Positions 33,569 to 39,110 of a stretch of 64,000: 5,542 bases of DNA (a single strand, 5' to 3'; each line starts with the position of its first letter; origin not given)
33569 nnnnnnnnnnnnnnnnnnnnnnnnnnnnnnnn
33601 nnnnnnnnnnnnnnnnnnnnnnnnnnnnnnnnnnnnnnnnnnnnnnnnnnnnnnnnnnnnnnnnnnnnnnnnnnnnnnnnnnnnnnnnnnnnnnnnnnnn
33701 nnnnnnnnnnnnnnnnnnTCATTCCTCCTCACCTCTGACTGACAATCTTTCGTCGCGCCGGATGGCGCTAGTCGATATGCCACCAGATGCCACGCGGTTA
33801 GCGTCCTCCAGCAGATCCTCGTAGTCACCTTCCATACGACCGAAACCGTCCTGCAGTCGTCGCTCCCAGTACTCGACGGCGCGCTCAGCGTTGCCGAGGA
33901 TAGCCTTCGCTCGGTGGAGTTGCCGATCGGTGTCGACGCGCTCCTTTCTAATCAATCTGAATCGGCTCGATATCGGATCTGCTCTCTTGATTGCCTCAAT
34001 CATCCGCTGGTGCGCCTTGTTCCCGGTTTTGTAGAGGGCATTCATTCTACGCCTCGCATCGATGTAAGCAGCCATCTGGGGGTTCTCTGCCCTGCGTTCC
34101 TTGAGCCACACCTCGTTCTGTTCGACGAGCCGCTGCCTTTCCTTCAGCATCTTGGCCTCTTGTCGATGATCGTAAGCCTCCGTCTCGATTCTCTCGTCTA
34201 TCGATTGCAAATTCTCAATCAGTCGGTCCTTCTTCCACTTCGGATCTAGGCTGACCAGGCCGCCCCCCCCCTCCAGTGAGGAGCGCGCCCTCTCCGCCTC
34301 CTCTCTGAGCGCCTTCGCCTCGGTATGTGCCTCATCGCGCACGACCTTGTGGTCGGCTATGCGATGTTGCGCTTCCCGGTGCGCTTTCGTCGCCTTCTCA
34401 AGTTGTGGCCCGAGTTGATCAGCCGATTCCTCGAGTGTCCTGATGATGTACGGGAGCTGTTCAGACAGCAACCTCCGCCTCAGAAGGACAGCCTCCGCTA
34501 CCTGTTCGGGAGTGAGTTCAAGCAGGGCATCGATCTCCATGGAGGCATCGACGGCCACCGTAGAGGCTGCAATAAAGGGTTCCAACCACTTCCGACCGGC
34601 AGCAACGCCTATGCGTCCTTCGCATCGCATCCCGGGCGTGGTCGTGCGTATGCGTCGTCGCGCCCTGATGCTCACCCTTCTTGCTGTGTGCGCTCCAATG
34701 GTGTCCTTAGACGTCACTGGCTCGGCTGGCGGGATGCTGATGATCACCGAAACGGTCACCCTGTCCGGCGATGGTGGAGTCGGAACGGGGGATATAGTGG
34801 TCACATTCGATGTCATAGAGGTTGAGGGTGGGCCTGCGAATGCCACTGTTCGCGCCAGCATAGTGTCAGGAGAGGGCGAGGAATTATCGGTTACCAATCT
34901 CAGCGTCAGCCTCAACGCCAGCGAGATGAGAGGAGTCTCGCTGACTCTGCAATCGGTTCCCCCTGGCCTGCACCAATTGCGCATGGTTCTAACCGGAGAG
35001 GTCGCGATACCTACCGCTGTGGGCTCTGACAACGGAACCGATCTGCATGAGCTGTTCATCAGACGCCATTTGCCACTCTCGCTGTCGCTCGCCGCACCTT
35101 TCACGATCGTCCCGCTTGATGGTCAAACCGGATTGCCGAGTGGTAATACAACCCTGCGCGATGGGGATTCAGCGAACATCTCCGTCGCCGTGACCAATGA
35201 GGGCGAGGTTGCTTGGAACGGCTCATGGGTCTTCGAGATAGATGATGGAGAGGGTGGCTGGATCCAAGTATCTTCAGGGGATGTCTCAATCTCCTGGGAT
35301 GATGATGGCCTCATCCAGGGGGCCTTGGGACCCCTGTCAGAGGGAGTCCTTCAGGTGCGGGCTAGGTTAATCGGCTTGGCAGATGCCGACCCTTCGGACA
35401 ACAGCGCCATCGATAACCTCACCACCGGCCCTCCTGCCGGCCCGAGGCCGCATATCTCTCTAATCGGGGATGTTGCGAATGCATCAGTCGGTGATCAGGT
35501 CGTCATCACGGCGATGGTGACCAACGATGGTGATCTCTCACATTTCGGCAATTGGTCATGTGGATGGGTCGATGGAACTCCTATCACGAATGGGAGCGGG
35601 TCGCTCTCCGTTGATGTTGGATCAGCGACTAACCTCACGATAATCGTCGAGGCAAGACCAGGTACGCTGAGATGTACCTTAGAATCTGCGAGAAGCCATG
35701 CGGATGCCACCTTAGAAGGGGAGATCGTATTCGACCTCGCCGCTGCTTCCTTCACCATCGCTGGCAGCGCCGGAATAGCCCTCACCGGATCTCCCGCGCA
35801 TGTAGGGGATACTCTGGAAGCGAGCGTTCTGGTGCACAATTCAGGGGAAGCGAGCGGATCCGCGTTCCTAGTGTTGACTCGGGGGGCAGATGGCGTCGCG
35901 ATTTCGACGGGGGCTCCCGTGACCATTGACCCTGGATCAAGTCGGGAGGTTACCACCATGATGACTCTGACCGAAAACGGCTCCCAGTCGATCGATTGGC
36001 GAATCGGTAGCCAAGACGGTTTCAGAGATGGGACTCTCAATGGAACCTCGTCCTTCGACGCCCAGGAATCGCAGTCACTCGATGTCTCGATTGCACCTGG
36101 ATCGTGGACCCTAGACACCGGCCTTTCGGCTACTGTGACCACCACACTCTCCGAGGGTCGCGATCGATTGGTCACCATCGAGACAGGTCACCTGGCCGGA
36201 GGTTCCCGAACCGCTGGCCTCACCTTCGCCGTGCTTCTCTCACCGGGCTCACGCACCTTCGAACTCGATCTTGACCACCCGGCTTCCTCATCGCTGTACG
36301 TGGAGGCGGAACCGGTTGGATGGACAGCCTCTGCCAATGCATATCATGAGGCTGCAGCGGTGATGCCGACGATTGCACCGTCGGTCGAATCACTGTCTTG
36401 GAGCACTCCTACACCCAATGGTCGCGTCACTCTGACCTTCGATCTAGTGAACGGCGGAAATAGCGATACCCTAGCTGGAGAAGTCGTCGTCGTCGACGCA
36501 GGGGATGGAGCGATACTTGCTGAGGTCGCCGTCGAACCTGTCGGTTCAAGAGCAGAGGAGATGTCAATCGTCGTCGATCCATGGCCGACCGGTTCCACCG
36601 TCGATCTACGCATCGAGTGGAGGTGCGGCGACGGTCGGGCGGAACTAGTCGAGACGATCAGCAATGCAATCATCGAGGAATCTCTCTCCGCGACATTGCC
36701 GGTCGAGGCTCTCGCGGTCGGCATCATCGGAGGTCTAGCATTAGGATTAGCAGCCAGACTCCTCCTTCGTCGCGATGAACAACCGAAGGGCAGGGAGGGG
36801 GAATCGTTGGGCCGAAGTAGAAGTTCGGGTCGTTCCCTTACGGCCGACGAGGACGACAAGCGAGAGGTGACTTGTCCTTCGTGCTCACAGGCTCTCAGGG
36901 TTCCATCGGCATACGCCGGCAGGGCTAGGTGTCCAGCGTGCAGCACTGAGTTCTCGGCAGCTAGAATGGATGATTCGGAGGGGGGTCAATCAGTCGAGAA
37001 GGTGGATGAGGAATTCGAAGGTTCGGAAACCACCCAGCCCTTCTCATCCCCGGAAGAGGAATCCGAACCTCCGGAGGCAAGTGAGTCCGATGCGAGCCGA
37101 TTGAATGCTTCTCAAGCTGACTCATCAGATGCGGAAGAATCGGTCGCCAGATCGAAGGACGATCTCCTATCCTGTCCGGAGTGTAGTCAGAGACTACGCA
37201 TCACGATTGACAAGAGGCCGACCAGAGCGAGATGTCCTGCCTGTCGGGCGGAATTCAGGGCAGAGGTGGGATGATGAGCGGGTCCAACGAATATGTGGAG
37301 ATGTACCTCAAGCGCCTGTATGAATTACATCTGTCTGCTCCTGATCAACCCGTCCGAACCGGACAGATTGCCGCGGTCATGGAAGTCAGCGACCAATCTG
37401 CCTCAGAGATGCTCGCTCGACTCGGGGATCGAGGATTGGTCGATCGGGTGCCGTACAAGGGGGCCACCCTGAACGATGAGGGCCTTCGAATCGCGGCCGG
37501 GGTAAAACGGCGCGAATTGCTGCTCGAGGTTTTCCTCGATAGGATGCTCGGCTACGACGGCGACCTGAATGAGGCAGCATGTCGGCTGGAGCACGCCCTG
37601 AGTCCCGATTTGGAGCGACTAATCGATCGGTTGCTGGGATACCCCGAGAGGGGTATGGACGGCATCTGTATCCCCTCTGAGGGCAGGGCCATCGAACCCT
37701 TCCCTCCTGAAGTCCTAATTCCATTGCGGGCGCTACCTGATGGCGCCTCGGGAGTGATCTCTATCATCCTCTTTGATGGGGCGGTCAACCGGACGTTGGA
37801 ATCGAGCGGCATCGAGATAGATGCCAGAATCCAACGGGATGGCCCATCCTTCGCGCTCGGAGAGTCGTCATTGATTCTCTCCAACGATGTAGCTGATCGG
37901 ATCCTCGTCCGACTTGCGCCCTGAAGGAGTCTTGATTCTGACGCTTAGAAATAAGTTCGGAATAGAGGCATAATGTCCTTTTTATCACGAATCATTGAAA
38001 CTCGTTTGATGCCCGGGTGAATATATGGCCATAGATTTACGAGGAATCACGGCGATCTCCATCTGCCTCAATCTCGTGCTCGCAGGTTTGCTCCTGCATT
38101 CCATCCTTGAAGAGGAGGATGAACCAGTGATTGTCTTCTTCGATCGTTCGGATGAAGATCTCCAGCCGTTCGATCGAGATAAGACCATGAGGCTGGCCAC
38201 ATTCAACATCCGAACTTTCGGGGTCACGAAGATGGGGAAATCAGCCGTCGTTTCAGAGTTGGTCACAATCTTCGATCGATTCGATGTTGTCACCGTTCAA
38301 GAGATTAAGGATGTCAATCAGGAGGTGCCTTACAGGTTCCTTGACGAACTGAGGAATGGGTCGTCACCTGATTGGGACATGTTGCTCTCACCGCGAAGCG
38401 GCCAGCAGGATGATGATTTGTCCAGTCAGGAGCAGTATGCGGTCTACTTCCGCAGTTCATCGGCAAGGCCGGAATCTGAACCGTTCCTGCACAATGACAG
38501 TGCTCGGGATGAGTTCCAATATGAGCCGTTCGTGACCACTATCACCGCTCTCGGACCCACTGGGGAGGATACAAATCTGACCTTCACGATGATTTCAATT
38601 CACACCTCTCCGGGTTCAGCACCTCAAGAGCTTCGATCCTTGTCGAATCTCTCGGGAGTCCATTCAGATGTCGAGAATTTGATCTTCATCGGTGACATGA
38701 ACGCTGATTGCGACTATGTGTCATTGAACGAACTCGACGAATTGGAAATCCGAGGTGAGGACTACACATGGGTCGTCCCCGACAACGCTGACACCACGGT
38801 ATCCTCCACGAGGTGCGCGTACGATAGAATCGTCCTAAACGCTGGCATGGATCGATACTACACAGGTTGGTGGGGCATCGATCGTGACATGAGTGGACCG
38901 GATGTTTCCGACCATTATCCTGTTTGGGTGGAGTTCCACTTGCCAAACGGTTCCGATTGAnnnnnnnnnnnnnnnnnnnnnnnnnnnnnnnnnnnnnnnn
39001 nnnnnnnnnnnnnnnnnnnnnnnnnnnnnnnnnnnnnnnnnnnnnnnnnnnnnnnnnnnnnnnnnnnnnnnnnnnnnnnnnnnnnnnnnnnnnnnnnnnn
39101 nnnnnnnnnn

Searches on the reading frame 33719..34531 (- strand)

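Call 3: search_protein_families(library=pfam, proteins=[window:33719-34531:-], max_evalue=0.01)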
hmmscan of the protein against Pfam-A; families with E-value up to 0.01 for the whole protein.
window:33719-34531:- (270 aa): 0 families

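Call 4: search_protein_families(library=ncbifam, proteins=[window:33719-34531:-], max_evalue=0.01)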
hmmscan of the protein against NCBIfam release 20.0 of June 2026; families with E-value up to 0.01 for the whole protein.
window:33719-34531:- (270 aa): 3 families
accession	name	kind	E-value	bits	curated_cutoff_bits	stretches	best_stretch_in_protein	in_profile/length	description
TIGR02168.1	SMC_prok_B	equivalog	0.00012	20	567.35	1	30-249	744-963/1181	chromosome segregation protein SMC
NF006611.0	PRK09173.1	equivalog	0.0032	17.5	195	1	28-83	26-81/159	F0F1 ATP synthase subunit B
NF004412.0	PRK05759.1-3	equivalog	0.0032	17.3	156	1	26-81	49-104/185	F0F1 ATP synthase subunit B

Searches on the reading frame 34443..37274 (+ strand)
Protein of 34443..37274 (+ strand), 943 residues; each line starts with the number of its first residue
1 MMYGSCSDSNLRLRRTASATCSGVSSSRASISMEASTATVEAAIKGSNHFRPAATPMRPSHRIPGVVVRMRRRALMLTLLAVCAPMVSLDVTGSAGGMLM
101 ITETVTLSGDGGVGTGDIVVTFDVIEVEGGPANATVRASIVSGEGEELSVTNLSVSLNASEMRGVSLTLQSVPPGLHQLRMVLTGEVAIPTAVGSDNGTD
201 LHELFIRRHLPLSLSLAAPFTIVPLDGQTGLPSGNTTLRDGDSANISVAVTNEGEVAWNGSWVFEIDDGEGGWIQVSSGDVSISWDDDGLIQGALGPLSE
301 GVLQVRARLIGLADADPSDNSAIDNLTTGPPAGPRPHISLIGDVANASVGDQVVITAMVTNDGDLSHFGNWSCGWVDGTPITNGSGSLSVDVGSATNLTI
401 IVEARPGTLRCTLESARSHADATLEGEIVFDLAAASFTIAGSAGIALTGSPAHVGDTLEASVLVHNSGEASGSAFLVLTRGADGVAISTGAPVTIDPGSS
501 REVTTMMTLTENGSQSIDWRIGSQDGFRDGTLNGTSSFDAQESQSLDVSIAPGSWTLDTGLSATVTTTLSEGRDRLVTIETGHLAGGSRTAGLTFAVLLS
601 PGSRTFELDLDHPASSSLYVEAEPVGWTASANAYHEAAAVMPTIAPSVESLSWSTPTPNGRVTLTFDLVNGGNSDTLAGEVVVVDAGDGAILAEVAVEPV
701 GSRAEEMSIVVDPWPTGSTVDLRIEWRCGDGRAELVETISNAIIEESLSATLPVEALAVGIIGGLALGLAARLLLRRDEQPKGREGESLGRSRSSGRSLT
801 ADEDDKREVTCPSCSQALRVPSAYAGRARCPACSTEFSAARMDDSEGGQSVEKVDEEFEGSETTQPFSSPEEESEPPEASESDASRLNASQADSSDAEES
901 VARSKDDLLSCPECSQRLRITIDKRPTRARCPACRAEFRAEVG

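Call 82: search_protein_families(library=pfam, proteins=[window:34443-37274:+], max_evalue=0.00001)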
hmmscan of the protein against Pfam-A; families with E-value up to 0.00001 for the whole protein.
window:34443-37274:+ (943 aa): 1 family
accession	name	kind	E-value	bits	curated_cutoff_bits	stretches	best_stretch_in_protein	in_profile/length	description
PF07705.17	CARDB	-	2.3e-06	28.2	22.7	0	448-521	11-83/101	CARDB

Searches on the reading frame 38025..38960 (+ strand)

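Call 86: search_protein_families(library=pfam, proteins=[window:38025-38960:+], max_evalue=0.00001)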
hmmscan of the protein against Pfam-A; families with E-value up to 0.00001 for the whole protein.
window:38025-38960:+ (311 aa): 1 family
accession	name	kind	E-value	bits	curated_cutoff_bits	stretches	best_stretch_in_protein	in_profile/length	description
PF03372.29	Exo_endo_phos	-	1.4e-07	31.9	24.5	1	58-297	1-225/225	Endonuclease/Exonuclease/phosphatase family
